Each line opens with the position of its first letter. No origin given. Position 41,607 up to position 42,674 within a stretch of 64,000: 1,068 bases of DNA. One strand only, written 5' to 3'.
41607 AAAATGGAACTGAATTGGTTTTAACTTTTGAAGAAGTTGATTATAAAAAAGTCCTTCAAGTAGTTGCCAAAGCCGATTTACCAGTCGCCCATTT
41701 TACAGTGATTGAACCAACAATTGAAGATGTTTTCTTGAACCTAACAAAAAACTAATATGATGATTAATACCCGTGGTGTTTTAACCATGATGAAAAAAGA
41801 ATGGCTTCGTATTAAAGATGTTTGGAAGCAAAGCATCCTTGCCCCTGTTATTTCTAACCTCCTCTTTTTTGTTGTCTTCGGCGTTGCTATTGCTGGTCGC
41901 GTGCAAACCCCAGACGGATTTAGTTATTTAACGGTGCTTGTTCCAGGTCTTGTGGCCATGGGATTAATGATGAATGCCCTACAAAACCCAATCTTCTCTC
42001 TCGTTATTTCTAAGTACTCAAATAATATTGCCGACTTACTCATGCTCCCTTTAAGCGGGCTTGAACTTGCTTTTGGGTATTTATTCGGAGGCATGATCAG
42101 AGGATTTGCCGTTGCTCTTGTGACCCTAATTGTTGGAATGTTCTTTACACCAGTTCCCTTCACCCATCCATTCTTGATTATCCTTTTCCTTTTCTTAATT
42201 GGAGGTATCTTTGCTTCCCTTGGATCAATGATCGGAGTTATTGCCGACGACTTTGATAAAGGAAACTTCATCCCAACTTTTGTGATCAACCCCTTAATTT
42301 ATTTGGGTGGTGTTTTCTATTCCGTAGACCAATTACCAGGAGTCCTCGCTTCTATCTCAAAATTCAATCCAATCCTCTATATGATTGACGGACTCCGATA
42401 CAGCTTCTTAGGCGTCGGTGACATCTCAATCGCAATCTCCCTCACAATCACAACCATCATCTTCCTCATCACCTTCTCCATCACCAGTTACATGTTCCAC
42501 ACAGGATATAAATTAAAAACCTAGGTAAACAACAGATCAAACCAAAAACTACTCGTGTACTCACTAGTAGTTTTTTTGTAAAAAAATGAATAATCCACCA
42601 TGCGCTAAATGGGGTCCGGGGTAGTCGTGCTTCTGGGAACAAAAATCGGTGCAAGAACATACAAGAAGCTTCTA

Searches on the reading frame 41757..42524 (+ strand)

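Call 77: search_protein_families(library=pfam, proteins=[window:41757-42524:+], max_evalue=0.01)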
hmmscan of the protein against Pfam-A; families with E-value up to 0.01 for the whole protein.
window:41757-42524:+ (255 aa): 2 families
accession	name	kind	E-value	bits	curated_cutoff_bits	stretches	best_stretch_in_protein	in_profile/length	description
PF01061.29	ABC2_membrane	-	2.4e-31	109.4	26.9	1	8-217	3-210/211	ABC-2 type transporter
PF12698.13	ABC2_membrane_3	-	5.8e-11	42.5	31.6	1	56-244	159-346/347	ABC-2 family transporter protein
